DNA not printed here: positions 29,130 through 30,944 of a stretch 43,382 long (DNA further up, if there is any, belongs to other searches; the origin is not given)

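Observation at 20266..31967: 11.7 kb translationally coupled operon mixing a HAAT-type ABC importer with an unassigned secreted/membrane protein family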

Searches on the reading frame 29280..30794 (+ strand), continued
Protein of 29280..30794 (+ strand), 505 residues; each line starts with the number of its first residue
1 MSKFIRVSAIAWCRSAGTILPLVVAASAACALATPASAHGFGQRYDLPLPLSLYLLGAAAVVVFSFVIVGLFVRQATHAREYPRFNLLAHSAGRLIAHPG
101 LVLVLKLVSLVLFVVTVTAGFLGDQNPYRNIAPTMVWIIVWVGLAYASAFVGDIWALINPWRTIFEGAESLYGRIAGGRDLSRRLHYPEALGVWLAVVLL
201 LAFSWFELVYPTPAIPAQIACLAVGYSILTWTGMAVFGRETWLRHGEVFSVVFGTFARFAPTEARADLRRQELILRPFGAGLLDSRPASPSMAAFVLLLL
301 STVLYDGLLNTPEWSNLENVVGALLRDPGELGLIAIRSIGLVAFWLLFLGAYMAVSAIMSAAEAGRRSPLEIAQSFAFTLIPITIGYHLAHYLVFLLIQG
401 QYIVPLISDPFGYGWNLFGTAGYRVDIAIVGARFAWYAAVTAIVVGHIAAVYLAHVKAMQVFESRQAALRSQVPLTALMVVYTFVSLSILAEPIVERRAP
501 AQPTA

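Call 65: search_protein_families(library=pfam, proteins=[L129:3595-4110:-, L140:3694-4299:+, L114:2925-4874:+, L115:4281-4688:+, L116:4457-4930:+, L156:1697-3472:+, L149:1746-3023:+, L102:2732-3340:+, L126:8254-8676:-, L087:4153-6072:+], max_evalue=0.01)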
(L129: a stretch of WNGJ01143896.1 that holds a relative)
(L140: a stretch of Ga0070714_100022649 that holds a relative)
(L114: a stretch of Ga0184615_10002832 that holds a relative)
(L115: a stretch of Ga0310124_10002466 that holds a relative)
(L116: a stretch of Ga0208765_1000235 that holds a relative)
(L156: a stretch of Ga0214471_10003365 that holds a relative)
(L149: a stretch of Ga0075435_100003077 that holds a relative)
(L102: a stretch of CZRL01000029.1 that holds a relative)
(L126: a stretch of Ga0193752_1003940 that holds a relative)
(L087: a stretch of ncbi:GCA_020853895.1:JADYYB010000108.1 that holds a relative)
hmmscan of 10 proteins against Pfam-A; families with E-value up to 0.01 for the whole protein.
L129:3595-4110:- (171 aa): 2 families
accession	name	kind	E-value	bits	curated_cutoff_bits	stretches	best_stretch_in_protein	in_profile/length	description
PF13474.12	SnoaL_3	-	6.1e-06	27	22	1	44-157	3-116/121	SnoaL-like domain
PF08332.16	CaMKII_AD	-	0.0052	17.4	22.1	1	46-157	9-124/128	Calcium/calmodulin dependent protein kinase II association domain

L140:3694-4299:+ (201 aa): 0 families

L114:2925-4874:+ (649 aa): 0 families

L115:4281-4688:+ (135 aa): 0 families

L116:4457-4930:+ (157 aa): 3 families
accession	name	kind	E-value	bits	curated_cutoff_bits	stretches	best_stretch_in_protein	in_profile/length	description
PF13442.11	Cytochrome_CBB3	-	2.9e-14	53.6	27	1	73-152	2-68/68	Cytochrome C oxidase, cbb3-type, subunit III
PF00034.26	Cytochrom_C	-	1.3e-10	42.9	21.3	1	75-155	2-89/90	Cytochrome c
PF14495.11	Cytochrom_C550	-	0.003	17.7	27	1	55-93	8-45/136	Cytochrome c-550 domain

L156:1697-3472:+ (591 aa): 1 family
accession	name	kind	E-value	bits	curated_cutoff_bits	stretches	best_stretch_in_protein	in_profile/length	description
PF00115.25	COX1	-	5.7e-137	457.6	34.8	1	41-507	2-436/436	Cytochrome C and Quinol oxidase polypeptide I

L149:1746-3023:+ (425 aa): 4 families
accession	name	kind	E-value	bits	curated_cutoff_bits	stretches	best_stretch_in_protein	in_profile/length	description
PF00441.29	Acyl-CoA_dh_1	-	3.1e-31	109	22.4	1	270-400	1-131/150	Acyl-CoA dehydrogenase, C-terminal domain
PF02771.21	Acyl-CoA_dh_N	-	1.7e-22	80.3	22.9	1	54-159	6-113/113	Acyl-CoA dehydrogenase, N-terminal domain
PF02770.24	Acyl-CoA_dh_M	-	2.7e-19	69.6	33.3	1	164-257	1-96/97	Acyl-CoA dehydrogenase, middle domain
PF08028.16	Acyl-CoA_dh_2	-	2.7e-11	44.3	22.7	1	287-397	3-123/134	Acyl-CoA dehydrogenase, C-terminal domain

L102:2732-3340:+ (202 aa): 1 family
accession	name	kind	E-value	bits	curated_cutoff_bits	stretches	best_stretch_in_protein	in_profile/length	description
PF00510.24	COX3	-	1.8e-10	41.6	23.8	1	70-196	127-250/258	Cytochrome c oxidase subunit III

L126:8254-8676:- (140 aa): 0 families

L087:4153-6072:+ (639 aa): 0 families

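Call 79: search_protein_families(library=pfam, alignment_id=A8, max_evalue=0.00001)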
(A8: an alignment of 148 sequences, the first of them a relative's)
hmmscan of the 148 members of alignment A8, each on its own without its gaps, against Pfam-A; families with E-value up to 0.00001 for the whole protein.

A. member 1, L114:4820-5356:- (178 aa): 0 families

B. families by the number of members that match (of 148 scanned): 126 families (the first 25 are shown)
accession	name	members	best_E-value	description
PF00805.28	Pentapeptide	5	2.6e-45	Pentapeptide repeats (8 copies)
PF00510.24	COX3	5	1.4e-16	Cytochrome c oxidase subunit III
PF13599.13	Pentapeptide_4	4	5.3e-17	Pentapeptide repeat region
PF13576.12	Pentapeptide_3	4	5.1e-16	Pentapeptide repeats (9 copies)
PF13577.12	SnoaL_4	3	5.4e-18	SnoaL-like domain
PF13442.11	Cytochrome_CBB3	3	2.9e-14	Cytochrome C oxidase, cbb3-type, subunit III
PF00034.26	Cytochrom_C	3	1.2e-10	Cytochrome c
PF13474.12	SnoaL_3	3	3.6e-10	SnoaL-like domain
PF02738.23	MoCoBD_1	2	1.4e-73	Molybdopterin cofactor-binding domain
PF20256.3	MoCoBD_2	2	5e-73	Molybdopterin cofactor-binding domain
PF02826.25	2-Hacid_dh_C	2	1.9e-58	D-isomer specific 2-hydroxyacid dehydrogenase, NAD binding domain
PF00903.31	Glyoxalase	2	5.3e-42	Glyoxalase/Bleomycin resistance protein/Dioxygenase superfamily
PF02771.21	Acyl-CoA_dh_N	2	1.4e-36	Acyl-CoA dehydrogenase, N-terminal domain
PF05940.17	NnrS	2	5.8e-36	NnrS protein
PF01544.23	CorA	2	2.9e-32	CorA-like Mg2+ transporter protein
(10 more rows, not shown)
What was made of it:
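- Copper-related neighbours are a minority (call 79).
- Tried and rejected: The top families are COX3 and pentapeptide repeats, 5 of 148 ORFs each (call 79), so the copper link rests on selected but independent cases rather than a strong statistical enrichment.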

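Call 89: search_protein_families(library=pfam, alignment_id=A5, max_evalue=10)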
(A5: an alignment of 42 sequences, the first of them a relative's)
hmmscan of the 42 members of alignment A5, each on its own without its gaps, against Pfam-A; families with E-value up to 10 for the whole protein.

A. member 1, P0300 (490 aa): 0 families

B. families by the number of members that match (of 42 scanned): 9 families
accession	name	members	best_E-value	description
PF19506.4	DUF6040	2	6.5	Family of unknown function (DUF6040)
PF19638.4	DUF6141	1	0.0034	Family of unknown function (DUF6141)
PF19733.4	DUF6223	1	0.042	Family of unknown function (DUF6223)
PF11142.13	DUF2917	1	0.048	Protein of unknown function (DUF2917)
PF23997.1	DUF7315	1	0.26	Domain of unknown function (DUF7315)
PF24153.1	Meg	1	0.29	Maternally expressed gene family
PF13937.11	DUF4212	1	0.35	Domain of unknown function (DUF4212)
PF13209.11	DUF4017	1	0.36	Protein of unknown function (DUF4017)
PF06612.16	DUF1146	1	3.1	Protein of unknown function (DUF1146)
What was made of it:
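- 29280..30794 (+): g9 N-terminal domain: signal peptide plus a 10-TM domain of an unannotated family. Invariant N-terminal His (ASA|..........) and intramembrane His in TM8 and TM9. No Pfam hit even at E 10 (call 89).
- On CopC / CopD: No hit for 42 diverse membrane-family members at E up to 10 (call 89).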

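Call 90: search_solved_structures(query=A5, max_evalue=10, show_alignments=2)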
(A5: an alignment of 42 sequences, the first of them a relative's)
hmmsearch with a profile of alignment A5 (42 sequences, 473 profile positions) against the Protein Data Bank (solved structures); distinct sequences matched with E-value up to 10: 0.
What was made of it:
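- Tried and rejected: No profile hit even at E 10 and no PDB sequence hit (calls 89, 90).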

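Call 91: search_protein_families(library=pfam, proteins=[L156:3500-4120:+, L156:4137-4853:+, L156:4863-5213:+, L156:8279-9238:+, L156:9274-10887:+, L116:875-2662:+, L116:3342-4067:+, L116:8921-9517:+, L116:9675-10385:+, L126:7841-8356:+], max_evalue=0.001)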
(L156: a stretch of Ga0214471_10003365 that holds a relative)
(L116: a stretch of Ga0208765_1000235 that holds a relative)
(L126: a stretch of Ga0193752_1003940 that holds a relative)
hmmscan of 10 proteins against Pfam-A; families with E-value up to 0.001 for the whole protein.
L156:3500-4120:+ (206 aa): 1 family
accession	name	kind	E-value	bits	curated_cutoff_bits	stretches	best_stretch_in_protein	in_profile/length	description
PF00510.24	COX3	-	3e-07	31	23.8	1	66-200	123-250/258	Cytochrome c oxidase subunit III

L156:4137-4853:+ (238 aa): 1 family
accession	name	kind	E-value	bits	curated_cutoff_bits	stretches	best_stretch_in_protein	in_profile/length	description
PF00510.24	COX3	-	2.2e-16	60.9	23.8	1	39-238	79-256/258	Cytochrome c oxidase subunit III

L156:4863-5213:+ (116 aa): 1 family
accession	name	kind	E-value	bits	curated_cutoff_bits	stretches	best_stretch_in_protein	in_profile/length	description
PF03626.19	COX4_pro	-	1.3e-11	45.2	28.9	1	24-94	1-71/72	Prokaryotic Cytochrome C oxidase subunit IV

L156:8279-9238:+ (319 aa): 2 families
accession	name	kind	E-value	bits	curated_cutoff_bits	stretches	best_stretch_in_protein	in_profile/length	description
PF00116.26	COX2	-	4.1e-48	162.7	22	1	166-285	1-120/120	Cytochrome C oxidase subunit II, periplasmic domain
PF02790.20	COX2_TM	-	2.6e-26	92.1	22.8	1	69-154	2-88/88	Cytochrome C oxidase subunit II, transmembrane domain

L156:9274-10887:+ (537 aa): 1 family
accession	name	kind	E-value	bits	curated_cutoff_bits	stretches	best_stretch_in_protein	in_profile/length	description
PF00115.25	COX1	-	8.2e-160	532.8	34.8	1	31-477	1-436/436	Cytochrome C and Quinol oxidase polypeptide I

L116:875-2662:+ (595 aa): 1 family
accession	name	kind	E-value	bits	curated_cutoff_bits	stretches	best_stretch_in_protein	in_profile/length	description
PF00115.25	COX1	-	1.1e-138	463.2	34.8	1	43-509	2-434/436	Cytochrome C and Quinol oxidase polypeptide I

L116:3342-4067:+ (241 aa): 1 family
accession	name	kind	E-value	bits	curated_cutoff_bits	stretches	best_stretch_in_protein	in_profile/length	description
PF00510.24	COX3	-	1.4e-16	61.6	23.8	1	43-241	80-256/258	Cytochrome c oxidase subunit III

L116:8921-9517:+ (198 aa): 3 families
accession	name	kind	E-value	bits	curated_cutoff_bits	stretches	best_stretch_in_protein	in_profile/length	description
PF13411.12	MerR_1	-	9.5e-13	48.5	21.6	1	7-74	2-68/69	MerR HTH family regulatory protein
PF00376.29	MerR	-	6.9e-06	26.2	28.2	1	10-36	4-30/38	MerR family regulatory protein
PF12728.13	HTH_17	-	4.8e-05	24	27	1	7-50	3-45/51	Helix-turn-helix domain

L116:9675-10385:+ (236 aa): 4 families
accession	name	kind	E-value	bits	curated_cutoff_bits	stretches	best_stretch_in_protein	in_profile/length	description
PF00106.31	adh_short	-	7.5e-40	136.9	26.6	1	8-194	2-191/195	short chain dehydrogenase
PF13561.12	adh_short_C2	-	1.7e-32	113.4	27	1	13-197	1-188/236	Enoyl-(Acyl carrier protein) reductase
PF08659.16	KR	-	1.9e-05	25.1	22.6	1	9-171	3-168/180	KR domain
PF01370.27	Epimerase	-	3.6e-05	23.7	20.9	1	9-170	1-160/240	NAD dependent epimerase/dehydratase family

L126:7841-8356:+ (171 aa): 0 families
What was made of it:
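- Embedded in aa3-type oxidase operons (L116, L156; calls 65, 91).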

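Call 94: search_dna_similar(query=window:29280-30794:+, collection=plasmids, mode=protein, max_evalue=1e-10, max_rows=40)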
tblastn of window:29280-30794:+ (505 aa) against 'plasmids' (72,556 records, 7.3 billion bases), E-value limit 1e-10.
Records with a match: 65; places in all: 68; records where one place covers at least 80% of the query: 1.
Best place of each record, by identity: <60% 65.
By first word of the organism name: Haladaptatus 8; Haloferax 8; Rhizobium 4; Sulfitobacter 4; Halorussus 4; Halomarina 3; Mycolicibacterium 3; Halobaculum 3; Mycobacterium 2; Pseudonocardia 2; and 19 more.
By predicted mobility (MOB-suite, as given by PLSDB): non-mobilizable 56; mobilizable 9.
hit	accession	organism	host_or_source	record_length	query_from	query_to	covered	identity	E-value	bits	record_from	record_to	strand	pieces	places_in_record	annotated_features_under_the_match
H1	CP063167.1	Variovorax paradoxus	-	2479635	39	501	92%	41.3%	7e-71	253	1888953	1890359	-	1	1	hypothetical protein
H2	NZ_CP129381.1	Rhizobium sp. SSA_523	single cell,Sea water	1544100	119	495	75%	36.8%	5e-46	180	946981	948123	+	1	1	none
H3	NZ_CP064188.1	Rhizobium sp. 007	Onobrychis viciifolia,cell culture,root ...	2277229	119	500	76%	34.9%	7e-51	194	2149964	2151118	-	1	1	none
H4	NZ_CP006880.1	Rhizobium gallicum bv. gallicum R602sp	Phaseolus vulgaris,whole ...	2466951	119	500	76%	34.4%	1e-50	193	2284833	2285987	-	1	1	record has no annotation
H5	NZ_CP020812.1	Mycobacterium dioxanotrophicus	Single cell,river sediment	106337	122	490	73%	35.1%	2e-42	169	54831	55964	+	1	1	hypothetical protein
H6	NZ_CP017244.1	Rhizobium etli 8C-3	Phaseolus vulgaris,cell culture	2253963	119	494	74%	33.1%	1e-45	179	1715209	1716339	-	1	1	record has no annotation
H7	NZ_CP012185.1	Pseudonocardia sp. EC080619-01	Apterostigma dentigerum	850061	121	490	73%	33.0%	5e-27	123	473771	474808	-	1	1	hypothetical protein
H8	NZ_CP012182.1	Pseudonocardia sp. EC080610-09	Apterostigma dentigerum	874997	121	490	73%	33.0%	5e-27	123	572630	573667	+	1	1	hypothetical protein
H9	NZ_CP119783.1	Haladaptatus sp. YSMS36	cell culture,sediment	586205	120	493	74%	32.5%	5e-33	141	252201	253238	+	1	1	hypothetical protein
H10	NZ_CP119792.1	Haladaptatus sp. QDMS2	cell culture,sediment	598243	120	493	74%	32.5%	6e-33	141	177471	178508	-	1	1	hypothetical protein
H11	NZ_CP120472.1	Haladaptatus sp. DYSN1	cell culture,sediment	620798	120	493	74%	32.5%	6e-33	141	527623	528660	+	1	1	hypothetical protein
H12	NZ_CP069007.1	Sulfitobacter mediterraneus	Skeletonema costatum,The surface ...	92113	120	493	74%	32.4%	1e-37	155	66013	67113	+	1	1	hypothetical protein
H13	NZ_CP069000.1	Sulfitobacter mediterraneus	Skeletonema costatum,The surface ...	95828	120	493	74%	32.4%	2e-34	145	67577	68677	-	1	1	hypothetical protein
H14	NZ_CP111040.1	Haladaptatus caseinilyticus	cell culture,sediment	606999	120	487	73%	32.8%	3e-25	117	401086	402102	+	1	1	hypothetical protein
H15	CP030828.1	Neorhizobium sp. NCHU2750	Rosa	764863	120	495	74%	32.1%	1e-43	172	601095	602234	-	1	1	hypothetical protein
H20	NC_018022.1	Mycolicibacterium chubuense NBB4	-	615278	119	483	72%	32.2%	2e-26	120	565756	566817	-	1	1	hypothetical protein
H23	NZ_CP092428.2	Mycolicibacterium rufum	-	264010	130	490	71%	32.1%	1e-22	109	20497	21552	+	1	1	hypothetical protein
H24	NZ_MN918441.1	Haloprofundus sp. MHR1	-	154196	120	493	74%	30.6%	2e-23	111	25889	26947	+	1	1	hypothetical protein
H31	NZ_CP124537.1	Fuscovulum ytuae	pure culture,sediment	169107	125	491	73%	30.7%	5e-28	126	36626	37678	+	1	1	hypothetical protein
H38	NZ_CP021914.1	Sagittula sp. P11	cell culture,sulfidic waters (60 m) ...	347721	119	493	74%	29.5%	2e-30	133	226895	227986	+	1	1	hypothetical protein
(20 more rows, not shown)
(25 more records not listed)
